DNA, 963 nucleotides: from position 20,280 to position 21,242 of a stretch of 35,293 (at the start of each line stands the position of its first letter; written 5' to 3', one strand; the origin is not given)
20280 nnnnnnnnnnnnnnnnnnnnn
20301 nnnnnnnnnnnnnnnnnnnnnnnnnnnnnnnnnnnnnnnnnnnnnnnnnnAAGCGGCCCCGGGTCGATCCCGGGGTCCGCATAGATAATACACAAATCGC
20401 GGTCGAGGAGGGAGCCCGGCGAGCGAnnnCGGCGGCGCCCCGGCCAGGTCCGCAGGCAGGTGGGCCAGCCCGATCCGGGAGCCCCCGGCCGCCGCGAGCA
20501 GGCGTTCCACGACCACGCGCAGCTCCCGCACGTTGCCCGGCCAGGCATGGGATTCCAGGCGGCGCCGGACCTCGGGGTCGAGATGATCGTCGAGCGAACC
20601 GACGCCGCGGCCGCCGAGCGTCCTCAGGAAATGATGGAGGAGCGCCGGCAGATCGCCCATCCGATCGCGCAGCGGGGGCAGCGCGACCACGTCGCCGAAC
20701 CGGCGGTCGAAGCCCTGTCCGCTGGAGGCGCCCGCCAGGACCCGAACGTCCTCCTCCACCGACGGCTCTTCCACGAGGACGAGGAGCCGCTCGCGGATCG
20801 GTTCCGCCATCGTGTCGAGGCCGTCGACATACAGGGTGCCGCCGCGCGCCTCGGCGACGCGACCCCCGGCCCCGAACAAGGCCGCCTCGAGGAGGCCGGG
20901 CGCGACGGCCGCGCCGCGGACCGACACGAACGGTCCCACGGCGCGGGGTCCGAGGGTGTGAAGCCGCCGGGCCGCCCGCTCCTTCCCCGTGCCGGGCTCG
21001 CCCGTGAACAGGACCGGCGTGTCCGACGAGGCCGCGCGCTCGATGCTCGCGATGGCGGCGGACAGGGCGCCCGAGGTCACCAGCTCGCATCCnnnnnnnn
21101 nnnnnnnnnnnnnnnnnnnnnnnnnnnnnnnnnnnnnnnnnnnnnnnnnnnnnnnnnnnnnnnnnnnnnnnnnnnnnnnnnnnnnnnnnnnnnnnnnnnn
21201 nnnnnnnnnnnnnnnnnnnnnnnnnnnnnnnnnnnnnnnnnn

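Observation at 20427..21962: FHA-GAF-AAA+ protein that looks like a sigma-54 activator stripped of its sigma-54 contact loop, Walker B glutamate and DNA-binding domain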

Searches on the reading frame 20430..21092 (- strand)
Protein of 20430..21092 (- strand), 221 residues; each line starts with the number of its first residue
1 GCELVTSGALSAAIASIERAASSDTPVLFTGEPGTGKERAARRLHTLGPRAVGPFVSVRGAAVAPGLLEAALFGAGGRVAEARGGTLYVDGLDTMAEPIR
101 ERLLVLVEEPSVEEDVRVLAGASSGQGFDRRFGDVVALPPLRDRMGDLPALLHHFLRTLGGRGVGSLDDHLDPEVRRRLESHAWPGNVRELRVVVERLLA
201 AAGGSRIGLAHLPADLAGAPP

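Call 56: find_homologous_proteins(query=window:20430-21092:-, max_evalue=1e-10)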
Query seq(221 aa) (221 aa): 652 proteins with E <= 1e-10 among 8000 candidates; the best 120 are listed.
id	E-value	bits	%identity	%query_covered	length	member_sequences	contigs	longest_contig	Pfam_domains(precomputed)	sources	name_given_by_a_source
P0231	1.7e-101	357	77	99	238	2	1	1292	PF00158.33,PF25601.2,PF14532.13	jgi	jgi:DNA-binding NtrC family response regulator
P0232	3.1e-26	111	38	93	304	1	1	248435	PF00158.33,PF07724.21,PF25601.2,PF02954.26,PF14532.13,PF07728.21,PF01078.28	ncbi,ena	-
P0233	5.2e-26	110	36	95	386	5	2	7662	PF00158.33,PF25601.2,PF00004.36,PF14532.13,PF07728.21,PF01078.28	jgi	jgi:two-component system response regulator AtoC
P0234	5.8e-25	106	37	97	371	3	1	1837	PF00158.33,PF25601.2,PF02954.26,PF00004.36,PF14532.13,PF07728.21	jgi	jgi:two-component system response regulator AtoC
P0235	6.2e-25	106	39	94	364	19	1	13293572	PF00158.33,PF25601.2,PF02954.26,PF14532.13,PF07728.21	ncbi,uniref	ncbi:sigma 54-interacting transcriptional regulator [Sorangium sp. So ce128]|uniref:sigma 54-interac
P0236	8.2e-25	106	39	88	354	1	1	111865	PF00158.33,PF25601.2,PF02954.26,PF14532.13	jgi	-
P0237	1.0e-24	106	40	90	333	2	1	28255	PF00158.33,PF25601.2,PF02954.26,PF14532.13,PF07728.21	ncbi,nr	ncbi:MAG: sigma-54-dependent Fis family transcriptional regulator [Myxococcales bacterium]|nr:sigma-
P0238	1.0e-24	106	41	89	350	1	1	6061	PF00158.33,PF25601.2,PF02954.26,PF14532.13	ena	-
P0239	1.3e-24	105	35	97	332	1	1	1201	PF00158.33,PF25601.2,PF02954.26,PF14532.13,PF07728.21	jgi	jgi:transcriptional regulator with PAS, ATPase and Fis domain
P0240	1.5e-24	105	40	88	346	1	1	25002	PF00158.33,PF25601.2,PF02954.26,PF14532.13,PF07728.21,PF01078.28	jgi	jgi:DNA-binding NtrC family response regulator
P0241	2.6e-24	104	35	96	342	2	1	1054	PF00158.33,PF25601.2,PF02954.26,PF14532.13,PF07728.21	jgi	jgi:two-component system response regulator AtoC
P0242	2.8e-24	104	38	87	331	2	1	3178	PF00158.33,PF25601.2,PF02954.26,PF14532.13,PF07728.21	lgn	-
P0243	6.8e-24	103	40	86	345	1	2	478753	PF00158.33,PF25601.2,PF02954.26,PF14532.13,PF07728.21,PF01078.28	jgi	jgi:psp operon transcriptional activator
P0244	8.4e-24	103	37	95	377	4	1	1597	PF00158.33,PF25601.2,PF02954.26,PF00004.36,PF14532.13,PF07728.21,PF01078.28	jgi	jgi:DNA-binding NtrC family response regulator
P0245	8.9e-24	103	35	90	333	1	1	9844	PF00158.33,PF07724.21,PF25601.2,PF02954.26,PF14532.13,PF07728.21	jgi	jgi:formate hydrogenlyase transcriptional activator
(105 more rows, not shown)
